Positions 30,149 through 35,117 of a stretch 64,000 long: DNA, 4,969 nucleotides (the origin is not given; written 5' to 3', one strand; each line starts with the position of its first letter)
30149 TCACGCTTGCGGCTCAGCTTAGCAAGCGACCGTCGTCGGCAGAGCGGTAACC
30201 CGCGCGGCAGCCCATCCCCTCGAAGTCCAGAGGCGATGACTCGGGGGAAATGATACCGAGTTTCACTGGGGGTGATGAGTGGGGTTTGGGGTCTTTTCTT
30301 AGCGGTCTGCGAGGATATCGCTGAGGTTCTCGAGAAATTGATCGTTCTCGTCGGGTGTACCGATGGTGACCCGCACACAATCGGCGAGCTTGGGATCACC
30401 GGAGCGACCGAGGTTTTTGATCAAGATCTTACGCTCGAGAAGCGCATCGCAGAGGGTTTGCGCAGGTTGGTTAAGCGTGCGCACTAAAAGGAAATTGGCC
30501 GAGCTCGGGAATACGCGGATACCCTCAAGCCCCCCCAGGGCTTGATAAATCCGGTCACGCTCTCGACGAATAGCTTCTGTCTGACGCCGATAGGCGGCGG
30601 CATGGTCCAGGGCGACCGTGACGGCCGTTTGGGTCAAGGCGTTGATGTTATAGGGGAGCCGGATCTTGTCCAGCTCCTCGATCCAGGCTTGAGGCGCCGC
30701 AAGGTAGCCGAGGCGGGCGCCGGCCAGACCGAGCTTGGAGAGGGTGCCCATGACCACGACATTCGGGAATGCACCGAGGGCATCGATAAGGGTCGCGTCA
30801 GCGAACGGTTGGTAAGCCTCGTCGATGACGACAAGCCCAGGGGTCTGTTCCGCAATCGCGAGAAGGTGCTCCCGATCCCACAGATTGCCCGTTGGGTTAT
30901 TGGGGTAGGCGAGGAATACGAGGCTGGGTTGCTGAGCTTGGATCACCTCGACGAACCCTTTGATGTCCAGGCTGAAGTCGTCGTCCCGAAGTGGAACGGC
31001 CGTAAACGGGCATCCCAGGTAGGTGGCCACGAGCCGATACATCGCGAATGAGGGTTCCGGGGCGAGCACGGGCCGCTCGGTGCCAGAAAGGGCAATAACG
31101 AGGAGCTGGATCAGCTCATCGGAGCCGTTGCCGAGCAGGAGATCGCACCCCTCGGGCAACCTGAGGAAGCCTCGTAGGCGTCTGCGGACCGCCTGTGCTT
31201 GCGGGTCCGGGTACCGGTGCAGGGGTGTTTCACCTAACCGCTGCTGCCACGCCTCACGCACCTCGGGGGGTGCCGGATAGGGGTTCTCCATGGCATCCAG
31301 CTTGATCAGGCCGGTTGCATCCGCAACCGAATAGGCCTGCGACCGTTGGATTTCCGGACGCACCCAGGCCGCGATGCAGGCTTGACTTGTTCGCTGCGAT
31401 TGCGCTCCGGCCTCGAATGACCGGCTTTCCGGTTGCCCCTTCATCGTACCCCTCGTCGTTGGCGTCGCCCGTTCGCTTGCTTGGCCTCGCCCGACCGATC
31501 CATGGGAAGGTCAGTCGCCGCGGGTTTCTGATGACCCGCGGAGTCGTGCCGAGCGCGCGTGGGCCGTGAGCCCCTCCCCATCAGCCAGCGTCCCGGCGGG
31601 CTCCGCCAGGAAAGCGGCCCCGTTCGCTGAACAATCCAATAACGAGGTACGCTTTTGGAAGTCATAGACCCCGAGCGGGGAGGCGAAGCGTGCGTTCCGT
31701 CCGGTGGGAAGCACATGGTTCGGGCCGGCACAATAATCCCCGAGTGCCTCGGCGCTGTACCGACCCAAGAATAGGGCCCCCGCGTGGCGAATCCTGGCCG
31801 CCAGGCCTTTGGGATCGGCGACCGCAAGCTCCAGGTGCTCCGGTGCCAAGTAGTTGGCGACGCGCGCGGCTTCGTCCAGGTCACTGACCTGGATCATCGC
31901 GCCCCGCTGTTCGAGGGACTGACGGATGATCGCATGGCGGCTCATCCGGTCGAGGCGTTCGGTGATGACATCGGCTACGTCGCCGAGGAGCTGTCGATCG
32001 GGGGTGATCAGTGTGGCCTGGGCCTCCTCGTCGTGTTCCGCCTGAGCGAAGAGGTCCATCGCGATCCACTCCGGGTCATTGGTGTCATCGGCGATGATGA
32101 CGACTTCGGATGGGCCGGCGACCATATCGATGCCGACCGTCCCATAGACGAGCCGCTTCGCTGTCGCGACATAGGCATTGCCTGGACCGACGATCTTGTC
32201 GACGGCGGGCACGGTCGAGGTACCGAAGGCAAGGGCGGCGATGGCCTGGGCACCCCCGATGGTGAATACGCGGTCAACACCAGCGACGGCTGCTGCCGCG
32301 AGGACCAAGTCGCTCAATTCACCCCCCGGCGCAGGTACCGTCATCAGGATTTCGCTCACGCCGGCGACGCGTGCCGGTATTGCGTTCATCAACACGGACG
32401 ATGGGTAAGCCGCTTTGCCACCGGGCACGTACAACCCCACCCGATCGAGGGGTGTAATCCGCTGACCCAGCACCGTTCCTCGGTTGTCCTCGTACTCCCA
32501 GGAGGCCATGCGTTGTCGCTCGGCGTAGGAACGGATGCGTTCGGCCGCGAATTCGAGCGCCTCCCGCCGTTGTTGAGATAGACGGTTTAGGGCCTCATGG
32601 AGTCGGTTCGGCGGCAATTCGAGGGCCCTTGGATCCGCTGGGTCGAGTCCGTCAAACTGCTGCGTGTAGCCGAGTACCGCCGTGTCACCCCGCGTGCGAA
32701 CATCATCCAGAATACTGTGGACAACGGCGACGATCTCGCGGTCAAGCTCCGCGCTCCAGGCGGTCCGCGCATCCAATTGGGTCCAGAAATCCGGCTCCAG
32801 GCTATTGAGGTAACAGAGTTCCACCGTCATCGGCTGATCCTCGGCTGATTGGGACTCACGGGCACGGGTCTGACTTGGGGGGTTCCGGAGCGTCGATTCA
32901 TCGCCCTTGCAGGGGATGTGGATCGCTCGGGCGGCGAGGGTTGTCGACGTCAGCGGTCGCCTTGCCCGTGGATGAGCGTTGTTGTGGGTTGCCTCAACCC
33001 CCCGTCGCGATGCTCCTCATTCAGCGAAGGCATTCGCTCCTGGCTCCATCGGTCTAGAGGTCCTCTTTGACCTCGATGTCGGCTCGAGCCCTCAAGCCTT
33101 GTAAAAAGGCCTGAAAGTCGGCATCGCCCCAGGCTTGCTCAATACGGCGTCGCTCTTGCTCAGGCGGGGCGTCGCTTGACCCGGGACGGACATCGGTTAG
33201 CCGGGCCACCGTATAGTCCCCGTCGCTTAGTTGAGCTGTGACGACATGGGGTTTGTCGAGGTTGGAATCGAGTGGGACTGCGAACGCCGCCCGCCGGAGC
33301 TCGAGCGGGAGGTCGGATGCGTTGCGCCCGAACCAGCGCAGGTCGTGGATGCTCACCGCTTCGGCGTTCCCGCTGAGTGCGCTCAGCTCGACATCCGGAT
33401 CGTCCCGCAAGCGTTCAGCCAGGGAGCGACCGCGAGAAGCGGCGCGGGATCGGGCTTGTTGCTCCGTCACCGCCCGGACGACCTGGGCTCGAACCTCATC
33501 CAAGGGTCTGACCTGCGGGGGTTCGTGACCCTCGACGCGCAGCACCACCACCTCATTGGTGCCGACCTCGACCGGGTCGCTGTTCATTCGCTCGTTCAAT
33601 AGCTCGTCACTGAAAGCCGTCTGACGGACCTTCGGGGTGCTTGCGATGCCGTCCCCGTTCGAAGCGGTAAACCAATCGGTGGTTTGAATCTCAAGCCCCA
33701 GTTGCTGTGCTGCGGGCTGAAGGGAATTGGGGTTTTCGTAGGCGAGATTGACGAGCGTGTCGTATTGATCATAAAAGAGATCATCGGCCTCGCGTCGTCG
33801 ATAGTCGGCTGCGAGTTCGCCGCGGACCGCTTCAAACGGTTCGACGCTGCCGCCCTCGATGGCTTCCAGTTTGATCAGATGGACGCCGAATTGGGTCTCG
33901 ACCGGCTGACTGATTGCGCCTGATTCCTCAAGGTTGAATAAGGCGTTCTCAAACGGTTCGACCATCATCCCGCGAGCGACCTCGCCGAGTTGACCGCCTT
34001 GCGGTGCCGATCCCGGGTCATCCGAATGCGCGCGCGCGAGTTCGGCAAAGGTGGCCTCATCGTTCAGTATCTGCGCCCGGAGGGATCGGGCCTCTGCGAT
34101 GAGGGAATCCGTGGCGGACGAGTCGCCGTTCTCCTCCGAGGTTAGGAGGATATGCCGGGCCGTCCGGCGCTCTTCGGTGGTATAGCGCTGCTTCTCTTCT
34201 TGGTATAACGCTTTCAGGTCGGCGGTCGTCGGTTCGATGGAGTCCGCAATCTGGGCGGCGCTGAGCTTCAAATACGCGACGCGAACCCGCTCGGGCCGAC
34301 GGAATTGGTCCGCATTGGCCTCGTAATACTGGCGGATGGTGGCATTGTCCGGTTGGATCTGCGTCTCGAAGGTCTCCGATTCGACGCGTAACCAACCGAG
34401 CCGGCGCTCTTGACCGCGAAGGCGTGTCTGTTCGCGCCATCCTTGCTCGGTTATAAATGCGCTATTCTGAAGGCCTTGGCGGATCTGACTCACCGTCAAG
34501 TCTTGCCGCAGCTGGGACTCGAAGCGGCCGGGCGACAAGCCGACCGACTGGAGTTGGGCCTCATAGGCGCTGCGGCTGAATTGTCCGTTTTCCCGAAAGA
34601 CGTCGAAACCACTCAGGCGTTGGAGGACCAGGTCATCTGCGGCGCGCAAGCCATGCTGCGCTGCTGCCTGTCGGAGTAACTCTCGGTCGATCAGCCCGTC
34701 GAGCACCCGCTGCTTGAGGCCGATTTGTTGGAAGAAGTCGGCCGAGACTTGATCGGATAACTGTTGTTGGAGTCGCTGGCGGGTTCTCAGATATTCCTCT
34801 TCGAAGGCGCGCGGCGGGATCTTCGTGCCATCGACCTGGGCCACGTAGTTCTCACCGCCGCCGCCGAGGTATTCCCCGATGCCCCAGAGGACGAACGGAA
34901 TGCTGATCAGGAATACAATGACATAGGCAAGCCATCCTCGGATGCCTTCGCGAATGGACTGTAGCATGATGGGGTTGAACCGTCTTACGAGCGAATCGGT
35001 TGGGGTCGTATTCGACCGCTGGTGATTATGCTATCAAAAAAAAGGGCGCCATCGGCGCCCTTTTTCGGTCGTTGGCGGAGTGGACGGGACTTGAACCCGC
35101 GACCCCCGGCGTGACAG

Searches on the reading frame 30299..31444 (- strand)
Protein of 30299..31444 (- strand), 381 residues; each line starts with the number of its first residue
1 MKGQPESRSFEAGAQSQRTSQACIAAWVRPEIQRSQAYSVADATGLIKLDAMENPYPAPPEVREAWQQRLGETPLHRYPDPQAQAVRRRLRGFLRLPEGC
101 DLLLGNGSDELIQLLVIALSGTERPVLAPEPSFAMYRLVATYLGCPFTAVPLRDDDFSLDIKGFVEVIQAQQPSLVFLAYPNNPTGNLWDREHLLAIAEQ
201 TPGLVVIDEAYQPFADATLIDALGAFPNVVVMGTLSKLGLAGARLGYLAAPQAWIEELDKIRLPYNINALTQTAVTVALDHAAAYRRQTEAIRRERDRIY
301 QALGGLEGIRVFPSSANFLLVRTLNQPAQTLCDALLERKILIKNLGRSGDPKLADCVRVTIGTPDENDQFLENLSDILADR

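Call 78: search_protein_families(library=pfam, proteins=[window:30299-31444:-], max_evalue=0.00001)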
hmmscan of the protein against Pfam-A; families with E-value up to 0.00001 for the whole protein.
window:30299-31444:- (381 aa): 1 family
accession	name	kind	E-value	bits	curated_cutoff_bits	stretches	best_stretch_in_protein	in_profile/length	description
PF00155.27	Aminotran_1_2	-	1.4e-53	182.8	19.7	1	46-373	3-360/361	Aminotransferase class I and II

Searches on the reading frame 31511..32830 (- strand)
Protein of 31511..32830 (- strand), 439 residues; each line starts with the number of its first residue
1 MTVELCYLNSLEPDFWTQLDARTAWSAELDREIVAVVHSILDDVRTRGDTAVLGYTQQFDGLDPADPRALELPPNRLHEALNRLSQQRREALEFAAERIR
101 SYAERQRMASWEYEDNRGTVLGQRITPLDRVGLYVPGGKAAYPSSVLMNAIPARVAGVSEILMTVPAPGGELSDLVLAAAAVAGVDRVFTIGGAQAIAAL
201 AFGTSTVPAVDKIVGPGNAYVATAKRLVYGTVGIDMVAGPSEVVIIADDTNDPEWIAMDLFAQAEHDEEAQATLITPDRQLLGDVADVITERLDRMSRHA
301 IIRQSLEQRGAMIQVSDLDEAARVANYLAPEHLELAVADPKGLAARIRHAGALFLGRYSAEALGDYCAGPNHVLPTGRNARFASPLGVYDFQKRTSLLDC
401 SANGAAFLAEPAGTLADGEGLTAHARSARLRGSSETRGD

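Call 78: search_protein_families(library=pfam, proteins=[window:31511-32830:-], max_evalue=0.00001)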
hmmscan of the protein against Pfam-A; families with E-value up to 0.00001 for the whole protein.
window:31511-32830:- (439 aa): 1 family
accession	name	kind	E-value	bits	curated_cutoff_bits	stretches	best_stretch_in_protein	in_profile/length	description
PF00815.25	Histidinol_dh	-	3.3e-163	543.9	27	1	30-431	8-410/411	Histidinol dehydrogenase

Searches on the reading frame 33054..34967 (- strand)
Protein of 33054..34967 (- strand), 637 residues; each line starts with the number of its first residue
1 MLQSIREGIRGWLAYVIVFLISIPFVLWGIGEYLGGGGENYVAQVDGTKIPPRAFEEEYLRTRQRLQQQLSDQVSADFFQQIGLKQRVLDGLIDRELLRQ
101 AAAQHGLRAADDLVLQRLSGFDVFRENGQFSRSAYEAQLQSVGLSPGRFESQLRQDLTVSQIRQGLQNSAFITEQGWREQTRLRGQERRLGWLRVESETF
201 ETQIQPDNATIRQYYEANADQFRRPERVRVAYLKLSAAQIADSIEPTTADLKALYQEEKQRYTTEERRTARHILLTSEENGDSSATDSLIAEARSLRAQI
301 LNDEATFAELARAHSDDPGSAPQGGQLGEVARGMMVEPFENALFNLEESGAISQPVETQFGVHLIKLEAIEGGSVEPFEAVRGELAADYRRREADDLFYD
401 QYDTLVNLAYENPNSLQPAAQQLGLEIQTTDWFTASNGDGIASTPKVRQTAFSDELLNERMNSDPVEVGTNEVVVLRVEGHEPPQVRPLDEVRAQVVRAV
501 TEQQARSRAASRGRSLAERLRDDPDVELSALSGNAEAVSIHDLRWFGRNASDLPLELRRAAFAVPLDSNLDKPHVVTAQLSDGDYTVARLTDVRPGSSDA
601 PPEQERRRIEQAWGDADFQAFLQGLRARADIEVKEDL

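Call 79: search_protein_families(library=pfam, proteins=[window:33054-34967:-], max_evalue=0.00001)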
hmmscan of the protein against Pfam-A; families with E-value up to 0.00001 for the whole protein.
window:33054-34967:- (637 aa): 5 families
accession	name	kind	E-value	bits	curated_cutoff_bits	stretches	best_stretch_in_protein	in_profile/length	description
PF13624.11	SurA_N_3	-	1.7e-47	161.7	27.2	1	1-163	1-162/162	SurA-like N-terminal domain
PF13623.11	SurA_N_2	-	2.9e-32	112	28.5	1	2-138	1-144/145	SurA-like N-terminal domain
PF13145.12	Rotamase_2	-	1.3e-28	100.7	27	1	246-382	1-120/121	PPIC-type PPIASE domain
PF00639.27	Rotamase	-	7e-26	91.5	21.7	1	272-368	1-96/97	PPIC-type PPIASE domain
PF13616.12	Rotamase_3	-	1.3e-24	87.4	22.5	1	258-367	7-112/116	PPIC-type PPIASE domain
